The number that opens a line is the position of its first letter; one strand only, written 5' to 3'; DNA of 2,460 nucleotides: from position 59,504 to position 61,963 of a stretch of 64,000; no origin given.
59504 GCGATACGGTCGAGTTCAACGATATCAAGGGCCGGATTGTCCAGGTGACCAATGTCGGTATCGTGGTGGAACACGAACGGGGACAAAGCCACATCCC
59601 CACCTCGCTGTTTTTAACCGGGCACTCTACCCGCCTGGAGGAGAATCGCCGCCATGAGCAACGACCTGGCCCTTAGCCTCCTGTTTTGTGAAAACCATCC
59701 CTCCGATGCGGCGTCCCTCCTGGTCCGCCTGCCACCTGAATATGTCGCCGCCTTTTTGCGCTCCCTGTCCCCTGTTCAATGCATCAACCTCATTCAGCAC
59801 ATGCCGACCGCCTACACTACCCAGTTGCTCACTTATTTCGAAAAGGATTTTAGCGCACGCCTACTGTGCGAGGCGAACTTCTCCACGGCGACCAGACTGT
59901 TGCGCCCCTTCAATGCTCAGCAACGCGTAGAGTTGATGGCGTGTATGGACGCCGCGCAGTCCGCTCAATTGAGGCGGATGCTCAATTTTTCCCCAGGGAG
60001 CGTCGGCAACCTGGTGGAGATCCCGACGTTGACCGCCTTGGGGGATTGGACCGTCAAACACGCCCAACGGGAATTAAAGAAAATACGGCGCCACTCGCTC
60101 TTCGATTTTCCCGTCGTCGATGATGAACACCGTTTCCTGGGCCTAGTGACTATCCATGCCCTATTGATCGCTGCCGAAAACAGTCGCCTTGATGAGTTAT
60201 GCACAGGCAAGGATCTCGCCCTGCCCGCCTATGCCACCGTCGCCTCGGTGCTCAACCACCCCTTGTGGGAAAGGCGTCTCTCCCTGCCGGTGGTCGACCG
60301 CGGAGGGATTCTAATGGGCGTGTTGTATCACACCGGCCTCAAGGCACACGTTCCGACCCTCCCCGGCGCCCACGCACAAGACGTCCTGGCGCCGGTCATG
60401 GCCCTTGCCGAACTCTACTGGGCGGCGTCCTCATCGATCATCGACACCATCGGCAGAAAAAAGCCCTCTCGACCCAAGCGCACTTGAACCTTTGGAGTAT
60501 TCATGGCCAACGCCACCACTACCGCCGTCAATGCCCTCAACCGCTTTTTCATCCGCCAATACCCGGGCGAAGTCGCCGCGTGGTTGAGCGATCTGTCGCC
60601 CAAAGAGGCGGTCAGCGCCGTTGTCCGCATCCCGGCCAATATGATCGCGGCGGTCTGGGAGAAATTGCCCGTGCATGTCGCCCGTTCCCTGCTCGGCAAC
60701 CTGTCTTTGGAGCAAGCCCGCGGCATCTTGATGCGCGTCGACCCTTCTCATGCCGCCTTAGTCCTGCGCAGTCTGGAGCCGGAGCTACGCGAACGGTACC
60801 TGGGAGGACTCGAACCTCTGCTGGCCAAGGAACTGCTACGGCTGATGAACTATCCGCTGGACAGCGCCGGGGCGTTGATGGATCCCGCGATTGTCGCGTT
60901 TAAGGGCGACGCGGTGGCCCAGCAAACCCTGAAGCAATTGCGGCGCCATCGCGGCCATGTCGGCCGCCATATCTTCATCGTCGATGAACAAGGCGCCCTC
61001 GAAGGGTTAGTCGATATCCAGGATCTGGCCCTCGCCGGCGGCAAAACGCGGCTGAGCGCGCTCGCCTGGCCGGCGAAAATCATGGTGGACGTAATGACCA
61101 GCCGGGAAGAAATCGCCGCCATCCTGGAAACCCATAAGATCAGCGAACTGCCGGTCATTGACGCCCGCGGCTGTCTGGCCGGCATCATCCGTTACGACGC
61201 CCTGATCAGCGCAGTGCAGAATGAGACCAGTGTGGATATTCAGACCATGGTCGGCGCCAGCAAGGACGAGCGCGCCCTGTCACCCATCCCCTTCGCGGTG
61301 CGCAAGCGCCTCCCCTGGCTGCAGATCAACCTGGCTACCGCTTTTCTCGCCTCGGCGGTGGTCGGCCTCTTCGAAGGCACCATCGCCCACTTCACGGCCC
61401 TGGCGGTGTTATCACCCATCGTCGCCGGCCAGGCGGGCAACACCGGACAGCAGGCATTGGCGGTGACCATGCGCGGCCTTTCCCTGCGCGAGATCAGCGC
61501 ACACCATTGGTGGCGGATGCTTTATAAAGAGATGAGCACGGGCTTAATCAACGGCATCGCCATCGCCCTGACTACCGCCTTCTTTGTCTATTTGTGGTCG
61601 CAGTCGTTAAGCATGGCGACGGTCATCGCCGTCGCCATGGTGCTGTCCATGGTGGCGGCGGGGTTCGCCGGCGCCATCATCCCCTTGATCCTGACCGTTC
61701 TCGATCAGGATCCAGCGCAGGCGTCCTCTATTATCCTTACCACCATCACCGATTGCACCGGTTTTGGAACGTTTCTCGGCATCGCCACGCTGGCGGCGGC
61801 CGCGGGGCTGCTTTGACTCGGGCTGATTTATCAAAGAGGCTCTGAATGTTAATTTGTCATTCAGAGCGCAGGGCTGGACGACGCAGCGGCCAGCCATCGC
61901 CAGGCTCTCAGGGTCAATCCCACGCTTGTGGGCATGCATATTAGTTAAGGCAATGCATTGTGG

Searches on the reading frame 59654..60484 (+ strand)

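Call 67: search_protein_families(library=pfam, proteins=[window:59654-60484:+], max_evalue=0.00001)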
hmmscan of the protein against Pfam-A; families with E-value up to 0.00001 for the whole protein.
window:59654-60484:+ (277 aa): 2 families
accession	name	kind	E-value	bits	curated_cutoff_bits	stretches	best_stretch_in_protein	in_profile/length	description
PF03448.22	MgtE_N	-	3.9e-10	40.6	25.9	1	15-114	2-101/102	MgtE intracellular N domain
PF00571.33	CBS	-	2e-07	31.6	24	0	125-173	9-54/57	CBS domain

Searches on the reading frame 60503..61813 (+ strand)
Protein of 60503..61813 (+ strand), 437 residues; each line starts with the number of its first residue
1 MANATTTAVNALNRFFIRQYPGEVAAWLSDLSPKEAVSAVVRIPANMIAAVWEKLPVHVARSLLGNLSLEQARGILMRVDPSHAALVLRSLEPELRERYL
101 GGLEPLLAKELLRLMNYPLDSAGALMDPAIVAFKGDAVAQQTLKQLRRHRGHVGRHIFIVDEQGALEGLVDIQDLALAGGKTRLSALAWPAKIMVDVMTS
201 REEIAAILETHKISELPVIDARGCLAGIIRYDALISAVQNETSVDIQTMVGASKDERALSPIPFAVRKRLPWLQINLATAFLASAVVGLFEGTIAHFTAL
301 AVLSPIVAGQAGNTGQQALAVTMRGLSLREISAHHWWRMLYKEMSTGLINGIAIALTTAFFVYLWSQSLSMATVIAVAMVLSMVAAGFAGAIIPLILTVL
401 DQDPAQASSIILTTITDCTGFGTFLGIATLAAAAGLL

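Call 67: search_protein_families(library=pfam, proteins=[window:60503-61813:+], max_evalue=0.00001)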
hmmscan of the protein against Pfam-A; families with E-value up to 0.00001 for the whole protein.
window:60503-61813:+ (437 aa): 3 families
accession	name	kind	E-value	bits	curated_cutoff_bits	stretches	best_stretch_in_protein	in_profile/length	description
PF01769.21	MgtE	-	2.7e-30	105.7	27.6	1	305-427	2-125/125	Divalent cation transporter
PF00571.33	CBS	-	1.2e-11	45.2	24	0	193-238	10-55/57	CBS domain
PF03448.22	MgtE_N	-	2.4e-11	44.5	25.9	1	21-119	3-101/102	MgtE intracellular N domain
